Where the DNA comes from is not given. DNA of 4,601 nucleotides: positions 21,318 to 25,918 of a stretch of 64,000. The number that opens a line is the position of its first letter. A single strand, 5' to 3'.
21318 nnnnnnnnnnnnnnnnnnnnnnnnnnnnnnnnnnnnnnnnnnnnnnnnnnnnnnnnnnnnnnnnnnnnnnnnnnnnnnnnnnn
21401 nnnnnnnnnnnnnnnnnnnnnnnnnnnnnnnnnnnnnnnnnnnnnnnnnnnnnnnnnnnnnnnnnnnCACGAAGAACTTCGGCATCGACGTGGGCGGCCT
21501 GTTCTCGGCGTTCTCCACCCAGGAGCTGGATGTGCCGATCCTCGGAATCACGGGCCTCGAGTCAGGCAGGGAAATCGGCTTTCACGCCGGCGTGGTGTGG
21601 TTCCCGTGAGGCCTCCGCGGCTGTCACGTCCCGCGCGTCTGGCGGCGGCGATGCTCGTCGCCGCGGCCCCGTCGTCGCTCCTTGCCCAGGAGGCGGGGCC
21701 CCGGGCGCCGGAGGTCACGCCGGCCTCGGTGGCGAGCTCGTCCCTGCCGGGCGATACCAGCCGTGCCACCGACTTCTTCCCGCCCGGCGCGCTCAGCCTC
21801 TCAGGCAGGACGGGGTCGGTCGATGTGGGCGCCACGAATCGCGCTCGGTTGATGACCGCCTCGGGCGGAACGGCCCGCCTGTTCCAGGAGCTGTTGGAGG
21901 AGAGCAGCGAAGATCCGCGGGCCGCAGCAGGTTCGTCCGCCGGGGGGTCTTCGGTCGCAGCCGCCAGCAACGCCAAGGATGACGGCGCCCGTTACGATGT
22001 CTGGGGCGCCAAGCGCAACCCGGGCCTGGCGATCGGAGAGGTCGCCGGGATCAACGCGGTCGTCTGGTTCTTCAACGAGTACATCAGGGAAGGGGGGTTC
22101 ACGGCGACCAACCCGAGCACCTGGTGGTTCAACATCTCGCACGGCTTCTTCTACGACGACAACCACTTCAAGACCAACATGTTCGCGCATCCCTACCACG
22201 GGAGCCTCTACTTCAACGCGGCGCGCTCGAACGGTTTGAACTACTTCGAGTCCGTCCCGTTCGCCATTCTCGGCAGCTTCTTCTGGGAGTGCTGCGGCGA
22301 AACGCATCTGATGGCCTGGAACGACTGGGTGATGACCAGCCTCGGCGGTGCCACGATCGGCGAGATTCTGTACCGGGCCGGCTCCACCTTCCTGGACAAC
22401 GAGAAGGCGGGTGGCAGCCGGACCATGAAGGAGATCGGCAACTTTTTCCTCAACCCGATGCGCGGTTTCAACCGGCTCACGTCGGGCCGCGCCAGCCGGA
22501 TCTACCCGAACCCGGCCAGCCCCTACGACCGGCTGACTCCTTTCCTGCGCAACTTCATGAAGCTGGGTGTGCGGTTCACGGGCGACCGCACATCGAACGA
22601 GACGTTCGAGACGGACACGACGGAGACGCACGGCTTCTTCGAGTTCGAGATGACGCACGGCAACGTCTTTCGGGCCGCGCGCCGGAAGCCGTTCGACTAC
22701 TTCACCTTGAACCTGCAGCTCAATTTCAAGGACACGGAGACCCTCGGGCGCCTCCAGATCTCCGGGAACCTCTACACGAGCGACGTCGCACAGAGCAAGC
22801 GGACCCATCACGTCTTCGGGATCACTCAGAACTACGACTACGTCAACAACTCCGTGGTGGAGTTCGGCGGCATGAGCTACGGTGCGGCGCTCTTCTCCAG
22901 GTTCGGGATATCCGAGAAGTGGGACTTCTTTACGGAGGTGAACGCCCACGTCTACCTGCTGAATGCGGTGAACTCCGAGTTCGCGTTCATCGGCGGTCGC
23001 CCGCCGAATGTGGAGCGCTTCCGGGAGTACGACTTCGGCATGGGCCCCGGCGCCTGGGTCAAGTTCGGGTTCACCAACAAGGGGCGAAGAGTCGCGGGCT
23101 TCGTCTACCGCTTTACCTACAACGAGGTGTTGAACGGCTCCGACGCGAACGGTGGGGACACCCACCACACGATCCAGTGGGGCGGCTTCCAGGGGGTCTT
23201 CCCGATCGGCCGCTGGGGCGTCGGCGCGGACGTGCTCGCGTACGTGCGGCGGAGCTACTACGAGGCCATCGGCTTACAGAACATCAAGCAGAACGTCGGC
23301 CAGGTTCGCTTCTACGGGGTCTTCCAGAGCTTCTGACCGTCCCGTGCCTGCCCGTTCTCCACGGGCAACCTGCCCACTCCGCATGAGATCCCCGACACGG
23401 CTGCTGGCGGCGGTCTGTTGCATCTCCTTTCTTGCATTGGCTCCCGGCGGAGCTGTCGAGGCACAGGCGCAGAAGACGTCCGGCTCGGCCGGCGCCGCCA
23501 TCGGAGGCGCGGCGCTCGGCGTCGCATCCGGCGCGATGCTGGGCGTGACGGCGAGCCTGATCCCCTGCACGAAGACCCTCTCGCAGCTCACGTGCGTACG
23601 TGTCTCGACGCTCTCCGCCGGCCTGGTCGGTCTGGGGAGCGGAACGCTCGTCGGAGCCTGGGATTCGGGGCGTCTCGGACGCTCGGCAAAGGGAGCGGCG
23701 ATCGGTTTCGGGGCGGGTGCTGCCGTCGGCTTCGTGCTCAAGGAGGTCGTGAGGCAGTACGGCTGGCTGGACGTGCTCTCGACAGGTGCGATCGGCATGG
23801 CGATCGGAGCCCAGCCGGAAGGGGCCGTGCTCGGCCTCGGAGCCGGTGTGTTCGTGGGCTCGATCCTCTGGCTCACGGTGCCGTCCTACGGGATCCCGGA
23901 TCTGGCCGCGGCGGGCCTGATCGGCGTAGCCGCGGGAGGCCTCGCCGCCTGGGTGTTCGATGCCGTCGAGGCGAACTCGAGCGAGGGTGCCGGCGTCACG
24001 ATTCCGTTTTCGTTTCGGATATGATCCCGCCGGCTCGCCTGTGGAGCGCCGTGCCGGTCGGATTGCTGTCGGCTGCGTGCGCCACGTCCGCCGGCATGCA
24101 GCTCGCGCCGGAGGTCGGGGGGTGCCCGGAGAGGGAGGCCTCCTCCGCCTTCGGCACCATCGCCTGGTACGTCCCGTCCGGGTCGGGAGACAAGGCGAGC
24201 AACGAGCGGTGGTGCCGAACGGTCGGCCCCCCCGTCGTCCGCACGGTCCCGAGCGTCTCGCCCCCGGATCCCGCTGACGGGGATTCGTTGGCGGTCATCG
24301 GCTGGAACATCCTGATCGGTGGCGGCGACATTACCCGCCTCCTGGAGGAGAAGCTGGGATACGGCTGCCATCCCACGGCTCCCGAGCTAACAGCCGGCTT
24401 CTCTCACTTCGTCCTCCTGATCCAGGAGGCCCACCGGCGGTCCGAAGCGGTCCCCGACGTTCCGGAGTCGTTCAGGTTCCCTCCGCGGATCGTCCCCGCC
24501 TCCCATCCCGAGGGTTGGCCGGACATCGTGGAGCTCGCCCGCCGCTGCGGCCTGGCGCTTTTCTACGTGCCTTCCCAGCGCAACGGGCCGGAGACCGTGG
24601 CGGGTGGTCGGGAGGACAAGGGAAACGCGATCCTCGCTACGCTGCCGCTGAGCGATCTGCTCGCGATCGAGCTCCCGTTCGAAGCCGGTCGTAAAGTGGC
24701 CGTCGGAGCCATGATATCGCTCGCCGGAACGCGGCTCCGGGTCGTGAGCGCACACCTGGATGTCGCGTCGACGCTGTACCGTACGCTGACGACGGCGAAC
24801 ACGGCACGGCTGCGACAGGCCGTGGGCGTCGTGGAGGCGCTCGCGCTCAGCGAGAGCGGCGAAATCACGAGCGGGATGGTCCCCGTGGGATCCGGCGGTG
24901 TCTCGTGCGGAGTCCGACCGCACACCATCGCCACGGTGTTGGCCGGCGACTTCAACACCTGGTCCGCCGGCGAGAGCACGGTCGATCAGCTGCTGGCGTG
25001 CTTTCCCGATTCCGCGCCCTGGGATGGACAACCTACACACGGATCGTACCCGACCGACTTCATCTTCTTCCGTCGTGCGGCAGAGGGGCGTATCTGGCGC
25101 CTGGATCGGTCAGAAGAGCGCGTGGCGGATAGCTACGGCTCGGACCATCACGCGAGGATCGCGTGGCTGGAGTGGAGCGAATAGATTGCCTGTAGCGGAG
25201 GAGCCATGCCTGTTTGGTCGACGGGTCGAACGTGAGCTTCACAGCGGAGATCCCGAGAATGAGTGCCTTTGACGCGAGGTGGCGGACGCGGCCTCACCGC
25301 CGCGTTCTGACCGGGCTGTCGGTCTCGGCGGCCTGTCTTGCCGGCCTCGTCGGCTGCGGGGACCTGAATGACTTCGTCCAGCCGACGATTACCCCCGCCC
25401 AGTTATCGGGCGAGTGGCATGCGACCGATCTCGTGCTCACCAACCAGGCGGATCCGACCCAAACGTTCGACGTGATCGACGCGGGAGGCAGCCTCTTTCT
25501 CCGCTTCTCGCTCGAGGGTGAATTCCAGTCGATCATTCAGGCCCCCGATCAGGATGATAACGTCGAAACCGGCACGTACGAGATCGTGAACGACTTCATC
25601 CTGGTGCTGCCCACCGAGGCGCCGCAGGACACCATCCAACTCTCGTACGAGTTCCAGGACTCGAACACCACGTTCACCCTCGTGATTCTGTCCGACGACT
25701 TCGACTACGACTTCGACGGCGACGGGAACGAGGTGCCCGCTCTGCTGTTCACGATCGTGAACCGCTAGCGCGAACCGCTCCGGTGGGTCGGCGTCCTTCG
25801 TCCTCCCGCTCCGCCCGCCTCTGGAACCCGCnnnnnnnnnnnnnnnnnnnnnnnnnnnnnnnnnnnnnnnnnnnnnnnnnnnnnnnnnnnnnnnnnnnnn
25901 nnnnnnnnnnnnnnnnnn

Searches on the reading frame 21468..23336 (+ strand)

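Call 60: search_protein_families(library=pfam, proteins=[window:21468-23336:+], max_evalue=0.1)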
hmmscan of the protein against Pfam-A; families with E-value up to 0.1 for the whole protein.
window:21468-23336:+ (622 aa): 1 family
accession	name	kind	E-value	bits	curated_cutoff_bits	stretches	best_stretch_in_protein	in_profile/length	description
PF13084.11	DUF3943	-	3.1e-32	111.1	27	1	227-331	2-108/108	Domain of unknown function (DUF3943)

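Call 73: search_protein_families(library=ncbifam, proteins=[window:21468-23336:+], max_evalue=0.01)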
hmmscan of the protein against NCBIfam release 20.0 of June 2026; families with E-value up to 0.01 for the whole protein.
window:21468-23336:+ (622 aa): 0 families

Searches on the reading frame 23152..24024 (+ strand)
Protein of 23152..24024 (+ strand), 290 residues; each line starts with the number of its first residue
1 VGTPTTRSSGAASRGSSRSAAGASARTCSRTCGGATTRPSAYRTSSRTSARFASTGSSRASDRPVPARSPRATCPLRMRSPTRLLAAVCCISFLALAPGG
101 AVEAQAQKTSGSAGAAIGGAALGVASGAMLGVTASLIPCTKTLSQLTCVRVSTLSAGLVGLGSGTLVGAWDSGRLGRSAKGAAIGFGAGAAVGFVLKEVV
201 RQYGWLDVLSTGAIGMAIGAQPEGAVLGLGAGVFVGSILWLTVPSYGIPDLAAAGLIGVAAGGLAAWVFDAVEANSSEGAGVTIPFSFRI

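Call 60: search_protein_families(library=pfam, proteins=[window:23152-24024:+], max_evalue=0.1)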
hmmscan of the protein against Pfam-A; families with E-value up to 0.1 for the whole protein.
window:23152-24024:+ (290 aa): 0 families

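Call 73: search_protein_families(library=ncbifam, proteins=[window:23152-24024:+], max_evalue=0.01)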
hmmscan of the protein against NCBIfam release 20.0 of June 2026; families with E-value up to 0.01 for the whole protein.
window:23152-24024:+ (290 aa): 0 families

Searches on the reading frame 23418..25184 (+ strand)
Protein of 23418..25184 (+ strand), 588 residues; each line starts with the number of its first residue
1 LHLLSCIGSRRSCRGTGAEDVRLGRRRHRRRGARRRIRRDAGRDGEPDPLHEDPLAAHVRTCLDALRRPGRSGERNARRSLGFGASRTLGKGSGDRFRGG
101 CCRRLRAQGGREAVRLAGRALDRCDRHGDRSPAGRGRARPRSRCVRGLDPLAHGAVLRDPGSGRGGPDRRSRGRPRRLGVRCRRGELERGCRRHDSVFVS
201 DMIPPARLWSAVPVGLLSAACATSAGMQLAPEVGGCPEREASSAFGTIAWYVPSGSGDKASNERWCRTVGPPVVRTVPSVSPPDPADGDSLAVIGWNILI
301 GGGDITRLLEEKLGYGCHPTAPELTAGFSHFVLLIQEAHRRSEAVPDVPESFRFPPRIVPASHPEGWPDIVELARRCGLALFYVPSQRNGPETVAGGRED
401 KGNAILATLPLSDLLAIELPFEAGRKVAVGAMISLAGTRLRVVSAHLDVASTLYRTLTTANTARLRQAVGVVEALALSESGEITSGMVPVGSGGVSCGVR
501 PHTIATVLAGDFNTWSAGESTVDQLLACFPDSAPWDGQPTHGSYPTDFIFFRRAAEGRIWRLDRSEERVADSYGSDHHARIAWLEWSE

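Call 9: search_protein_families(library=pfam, proteins=[window:23418-25184:+], max_evalue=0.01)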
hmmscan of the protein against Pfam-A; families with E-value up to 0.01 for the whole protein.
window:23418-25184:+ (588 aa): 1 family
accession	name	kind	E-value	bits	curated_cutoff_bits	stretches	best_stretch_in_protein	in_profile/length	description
PF03372.29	Exo_endo_phos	-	0.0031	17.7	24.5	0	332-577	33-225/225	Endonuclease/Exonuclease/phosphatase family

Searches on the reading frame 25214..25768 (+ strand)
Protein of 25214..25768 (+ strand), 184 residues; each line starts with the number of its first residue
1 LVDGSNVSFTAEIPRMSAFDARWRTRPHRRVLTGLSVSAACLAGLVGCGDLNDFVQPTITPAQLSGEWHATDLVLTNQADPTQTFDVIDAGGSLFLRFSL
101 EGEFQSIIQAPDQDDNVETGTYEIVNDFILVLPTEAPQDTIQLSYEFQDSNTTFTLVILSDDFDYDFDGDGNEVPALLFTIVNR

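Call 9: search_protein_families(library=pfam, proteins=[window:25214-25768:+], max_evalue=0.01)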
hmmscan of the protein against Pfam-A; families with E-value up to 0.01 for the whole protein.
window:25214-25768:+ (184 aa): 0 families

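Call 60: search_protein_families(library=pfam, proteins=[window:25214-25768:+], max_evalue=0.1)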
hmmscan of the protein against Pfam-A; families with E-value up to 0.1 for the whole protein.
window:25214-25768:+ (184 aa): 1 family
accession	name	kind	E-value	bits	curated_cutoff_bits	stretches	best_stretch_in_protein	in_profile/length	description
PF16395.11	DUF5004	-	0.094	13.1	21.6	0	53-108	11-64/153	Domain of unknown function (DUF5004)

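Call 73: search_protein_families(library=ncbifam, proteins=[window:25214-25768:+], max_evalue=0.01)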
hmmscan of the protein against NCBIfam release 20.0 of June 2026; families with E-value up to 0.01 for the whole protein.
window:25214-25768:+ (184 aa): 0 families
